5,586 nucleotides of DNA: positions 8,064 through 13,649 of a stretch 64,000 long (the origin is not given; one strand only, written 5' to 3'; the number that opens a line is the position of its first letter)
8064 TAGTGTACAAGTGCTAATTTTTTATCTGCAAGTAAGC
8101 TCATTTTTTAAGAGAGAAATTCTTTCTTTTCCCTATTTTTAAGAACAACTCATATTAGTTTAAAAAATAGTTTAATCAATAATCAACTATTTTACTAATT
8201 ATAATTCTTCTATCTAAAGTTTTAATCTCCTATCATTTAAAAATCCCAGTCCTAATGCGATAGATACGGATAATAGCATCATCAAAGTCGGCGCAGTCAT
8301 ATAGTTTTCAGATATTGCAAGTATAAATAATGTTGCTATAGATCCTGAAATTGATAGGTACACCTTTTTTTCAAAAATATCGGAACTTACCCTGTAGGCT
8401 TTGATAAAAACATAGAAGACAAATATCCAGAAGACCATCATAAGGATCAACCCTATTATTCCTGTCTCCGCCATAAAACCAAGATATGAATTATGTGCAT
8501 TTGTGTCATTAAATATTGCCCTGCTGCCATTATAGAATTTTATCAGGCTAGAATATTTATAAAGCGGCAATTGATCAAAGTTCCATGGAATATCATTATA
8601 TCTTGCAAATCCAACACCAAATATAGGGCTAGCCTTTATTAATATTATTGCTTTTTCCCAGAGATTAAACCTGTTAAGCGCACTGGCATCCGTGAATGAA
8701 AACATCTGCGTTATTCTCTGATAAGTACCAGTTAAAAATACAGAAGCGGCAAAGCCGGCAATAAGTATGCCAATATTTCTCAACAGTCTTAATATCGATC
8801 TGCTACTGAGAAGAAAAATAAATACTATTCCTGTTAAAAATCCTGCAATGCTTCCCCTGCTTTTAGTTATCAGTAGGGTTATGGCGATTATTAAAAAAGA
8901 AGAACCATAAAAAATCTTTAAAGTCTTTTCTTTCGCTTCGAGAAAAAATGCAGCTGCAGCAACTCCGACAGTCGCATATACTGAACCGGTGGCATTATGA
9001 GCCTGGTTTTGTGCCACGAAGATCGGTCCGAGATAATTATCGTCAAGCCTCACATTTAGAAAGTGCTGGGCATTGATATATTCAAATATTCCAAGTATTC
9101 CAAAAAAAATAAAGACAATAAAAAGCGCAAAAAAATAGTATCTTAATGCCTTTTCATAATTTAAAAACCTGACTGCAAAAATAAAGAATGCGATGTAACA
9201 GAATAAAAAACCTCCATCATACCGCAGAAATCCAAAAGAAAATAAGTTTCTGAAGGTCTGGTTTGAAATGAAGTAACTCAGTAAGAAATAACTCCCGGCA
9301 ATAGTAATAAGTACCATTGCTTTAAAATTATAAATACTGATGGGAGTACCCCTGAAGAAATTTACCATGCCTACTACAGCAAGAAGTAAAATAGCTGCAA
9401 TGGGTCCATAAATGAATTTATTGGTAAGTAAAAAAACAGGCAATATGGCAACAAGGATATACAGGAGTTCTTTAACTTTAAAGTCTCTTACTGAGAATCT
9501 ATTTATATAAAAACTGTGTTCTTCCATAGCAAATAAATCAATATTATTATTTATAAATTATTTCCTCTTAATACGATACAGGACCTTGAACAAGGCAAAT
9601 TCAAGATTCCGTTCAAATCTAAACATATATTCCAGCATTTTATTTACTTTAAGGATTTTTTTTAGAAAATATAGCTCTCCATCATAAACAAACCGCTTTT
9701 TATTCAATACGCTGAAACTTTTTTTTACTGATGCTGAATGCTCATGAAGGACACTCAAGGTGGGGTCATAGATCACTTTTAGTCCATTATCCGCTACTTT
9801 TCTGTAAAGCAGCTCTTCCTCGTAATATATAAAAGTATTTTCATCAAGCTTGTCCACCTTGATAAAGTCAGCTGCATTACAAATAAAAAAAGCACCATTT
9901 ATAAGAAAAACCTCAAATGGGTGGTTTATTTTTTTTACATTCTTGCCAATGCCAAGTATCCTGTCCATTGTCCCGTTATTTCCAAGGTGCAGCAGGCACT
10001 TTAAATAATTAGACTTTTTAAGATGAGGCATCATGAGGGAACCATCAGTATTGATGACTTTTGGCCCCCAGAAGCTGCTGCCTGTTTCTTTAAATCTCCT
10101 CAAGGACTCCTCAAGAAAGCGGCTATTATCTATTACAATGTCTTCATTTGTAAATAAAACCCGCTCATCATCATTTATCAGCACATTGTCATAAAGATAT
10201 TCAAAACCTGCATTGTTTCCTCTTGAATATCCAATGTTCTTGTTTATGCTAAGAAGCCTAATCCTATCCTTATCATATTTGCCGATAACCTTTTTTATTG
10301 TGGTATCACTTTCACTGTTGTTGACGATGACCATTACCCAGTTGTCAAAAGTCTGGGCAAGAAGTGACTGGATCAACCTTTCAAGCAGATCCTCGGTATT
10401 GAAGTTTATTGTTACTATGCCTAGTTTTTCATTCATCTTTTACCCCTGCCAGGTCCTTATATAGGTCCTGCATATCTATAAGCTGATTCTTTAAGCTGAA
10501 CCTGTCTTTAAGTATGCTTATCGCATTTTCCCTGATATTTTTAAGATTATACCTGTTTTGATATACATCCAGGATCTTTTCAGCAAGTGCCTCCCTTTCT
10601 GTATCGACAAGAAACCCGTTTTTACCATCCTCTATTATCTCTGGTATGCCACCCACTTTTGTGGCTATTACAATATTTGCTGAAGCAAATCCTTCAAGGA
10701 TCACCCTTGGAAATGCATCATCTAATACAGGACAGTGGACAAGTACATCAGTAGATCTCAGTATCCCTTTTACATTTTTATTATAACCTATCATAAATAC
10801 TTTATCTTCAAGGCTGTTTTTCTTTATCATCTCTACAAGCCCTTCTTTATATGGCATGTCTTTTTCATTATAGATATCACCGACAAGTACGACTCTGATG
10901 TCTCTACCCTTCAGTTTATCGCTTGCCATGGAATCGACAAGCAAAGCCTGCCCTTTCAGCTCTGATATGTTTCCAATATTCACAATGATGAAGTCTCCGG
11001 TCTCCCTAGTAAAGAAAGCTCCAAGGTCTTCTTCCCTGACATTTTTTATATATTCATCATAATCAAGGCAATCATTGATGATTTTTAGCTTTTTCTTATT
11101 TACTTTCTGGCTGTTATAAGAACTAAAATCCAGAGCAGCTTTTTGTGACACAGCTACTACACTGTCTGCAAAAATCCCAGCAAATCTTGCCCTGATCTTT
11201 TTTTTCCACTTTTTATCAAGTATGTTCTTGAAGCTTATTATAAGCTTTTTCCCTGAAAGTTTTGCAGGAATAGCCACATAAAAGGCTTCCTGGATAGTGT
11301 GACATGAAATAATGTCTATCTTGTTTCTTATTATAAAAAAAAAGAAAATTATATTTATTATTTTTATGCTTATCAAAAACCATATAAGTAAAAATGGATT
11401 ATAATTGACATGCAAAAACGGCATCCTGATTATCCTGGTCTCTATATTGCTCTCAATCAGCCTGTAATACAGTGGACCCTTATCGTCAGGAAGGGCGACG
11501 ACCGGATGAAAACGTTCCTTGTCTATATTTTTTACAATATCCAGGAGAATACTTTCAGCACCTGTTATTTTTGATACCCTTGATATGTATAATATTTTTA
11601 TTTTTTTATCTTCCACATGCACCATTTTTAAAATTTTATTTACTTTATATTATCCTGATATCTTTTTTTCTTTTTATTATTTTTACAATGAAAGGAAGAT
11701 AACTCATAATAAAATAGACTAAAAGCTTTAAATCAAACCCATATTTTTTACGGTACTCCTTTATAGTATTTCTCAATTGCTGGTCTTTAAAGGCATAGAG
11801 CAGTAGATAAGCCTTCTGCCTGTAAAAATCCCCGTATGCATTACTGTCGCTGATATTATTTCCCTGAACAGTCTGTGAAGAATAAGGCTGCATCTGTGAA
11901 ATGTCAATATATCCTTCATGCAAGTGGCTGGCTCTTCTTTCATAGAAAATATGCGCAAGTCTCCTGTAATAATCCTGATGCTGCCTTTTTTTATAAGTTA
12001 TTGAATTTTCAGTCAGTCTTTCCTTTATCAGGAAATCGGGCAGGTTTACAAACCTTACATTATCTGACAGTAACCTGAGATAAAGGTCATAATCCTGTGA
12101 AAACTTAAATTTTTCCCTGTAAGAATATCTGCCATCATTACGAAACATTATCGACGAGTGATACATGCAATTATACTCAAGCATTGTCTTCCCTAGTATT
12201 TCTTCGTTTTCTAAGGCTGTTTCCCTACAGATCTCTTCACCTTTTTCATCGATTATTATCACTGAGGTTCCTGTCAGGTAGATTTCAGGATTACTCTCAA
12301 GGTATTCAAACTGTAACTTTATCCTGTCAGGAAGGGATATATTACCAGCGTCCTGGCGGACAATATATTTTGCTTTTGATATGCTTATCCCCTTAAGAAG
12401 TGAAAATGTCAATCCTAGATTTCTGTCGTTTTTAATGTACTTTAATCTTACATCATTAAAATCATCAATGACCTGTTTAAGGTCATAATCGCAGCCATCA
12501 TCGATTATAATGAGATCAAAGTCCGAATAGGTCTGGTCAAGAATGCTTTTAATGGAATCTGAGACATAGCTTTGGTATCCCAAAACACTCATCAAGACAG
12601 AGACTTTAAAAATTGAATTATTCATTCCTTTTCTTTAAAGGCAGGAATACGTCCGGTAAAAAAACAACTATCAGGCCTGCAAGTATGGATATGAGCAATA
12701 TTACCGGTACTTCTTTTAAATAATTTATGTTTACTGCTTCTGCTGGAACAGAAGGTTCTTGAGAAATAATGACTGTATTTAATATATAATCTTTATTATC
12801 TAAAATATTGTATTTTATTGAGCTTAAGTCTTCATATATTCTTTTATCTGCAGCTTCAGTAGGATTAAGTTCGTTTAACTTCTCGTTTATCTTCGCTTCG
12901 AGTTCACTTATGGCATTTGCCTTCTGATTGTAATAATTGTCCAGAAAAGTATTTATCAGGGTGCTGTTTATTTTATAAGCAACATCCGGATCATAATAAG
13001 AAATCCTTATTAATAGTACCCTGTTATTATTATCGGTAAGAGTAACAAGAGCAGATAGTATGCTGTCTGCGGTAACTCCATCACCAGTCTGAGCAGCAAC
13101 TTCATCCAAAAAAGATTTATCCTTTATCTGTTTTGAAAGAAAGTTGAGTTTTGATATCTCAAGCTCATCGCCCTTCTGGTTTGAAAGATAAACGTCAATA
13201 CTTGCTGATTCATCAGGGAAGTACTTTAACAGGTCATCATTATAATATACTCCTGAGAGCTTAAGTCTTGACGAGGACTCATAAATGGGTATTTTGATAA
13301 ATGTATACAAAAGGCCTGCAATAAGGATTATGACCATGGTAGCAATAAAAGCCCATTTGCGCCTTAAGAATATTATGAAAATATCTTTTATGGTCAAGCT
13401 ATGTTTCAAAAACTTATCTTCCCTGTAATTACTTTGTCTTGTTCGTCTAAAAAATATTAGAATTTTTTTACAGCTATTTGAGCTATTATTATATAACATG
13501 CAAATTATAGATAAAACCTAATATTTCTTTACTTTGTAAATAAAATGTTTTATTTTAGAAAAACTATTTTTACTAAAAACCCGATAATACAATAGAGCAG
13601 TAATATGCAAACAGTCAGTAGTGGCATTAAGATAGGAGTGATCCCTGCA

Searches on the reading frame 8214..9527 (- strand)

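Call 22: search_protein_families(library=ncbifam, proteins=[window:8214-9527:-])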
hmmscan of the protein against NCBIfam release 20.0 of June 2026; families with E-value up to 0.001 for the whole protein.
window:8214-9527:- (437 aa): 1 family
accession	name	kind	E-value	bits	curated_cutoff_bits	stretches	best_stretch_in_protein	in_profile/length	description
TIGR03097.1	PEP_O_lig_1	hypoth_equivalog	1.9e-12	46.8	188.1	1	23-389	27-363/408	putative O-glycosylation ligase, exosortase A system-associated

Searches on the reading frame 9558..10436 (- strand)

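Call 23: search_protein_families(library=pfam, proteins=[window:9558-10436:-])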
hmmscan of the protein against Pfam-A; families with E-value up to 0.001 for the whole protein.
window:9558-10436:- (292 aa): 2 families
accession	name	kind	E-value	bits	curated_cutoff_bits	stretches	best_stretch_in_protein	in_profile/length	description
PF00535.33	Glycos_transf_2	-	7e-11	42.8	23.3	1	7-122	2-112/168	Glycosyl transferase family 2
PF13641.12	Glyco_tranf_2_3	-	0.00067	20.2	27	0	8-122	6-118/230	Glycosyltransferase like family 2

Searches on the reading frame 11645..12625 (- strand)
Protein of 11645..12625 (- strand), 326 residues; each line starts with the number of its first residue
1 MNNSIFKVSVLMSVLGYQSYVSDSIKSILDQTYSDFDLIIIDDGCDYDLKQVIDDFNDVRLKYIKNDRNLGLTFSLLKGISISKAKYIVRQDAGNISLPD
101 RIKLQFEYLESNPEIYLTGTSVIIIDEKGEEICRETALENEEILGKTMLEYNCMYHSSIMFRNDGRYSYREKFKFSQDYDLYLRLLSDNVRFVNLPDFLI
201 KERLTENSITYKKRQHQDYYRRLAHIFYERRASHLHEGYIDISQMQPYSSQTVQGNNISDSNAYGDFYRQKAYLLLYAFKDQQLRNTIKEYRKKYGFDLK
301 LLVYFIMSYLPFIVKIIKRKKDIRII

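Call 23: search_protein_families(library=pfam, proteins=[window:11645-12625:-])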
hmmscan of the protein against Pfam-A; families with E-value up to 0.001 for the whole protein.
window:11645-12625:- (326 aa): 2 families
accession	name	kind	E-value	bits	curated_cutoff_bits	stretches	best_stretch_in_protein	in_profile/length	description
PF00535.33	Glycos_transf_2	-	1.5e-18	67.7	23.3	1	9-135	1-129/168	Glycosyl transferase family 2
PF13641.12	Glyco_tranf_2_3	-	2.2e-05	25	27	1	16-116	11-117/230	Glycosyltransferase like family 2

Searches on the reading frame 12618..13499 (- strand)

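Call 23: search_protein_families(library=pfam, proteins=[window:12618-13499:-])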
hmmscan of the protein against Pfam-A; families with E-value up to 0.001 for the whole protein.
window:12618-13499:- (293 aa): 1 family
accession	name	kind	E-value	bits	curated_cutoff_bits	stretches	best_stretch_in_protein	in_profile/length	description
PF02706.20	Wzz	-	6.3e-05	23.6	25.5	1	35-81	3-49/91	Chain length determinant protein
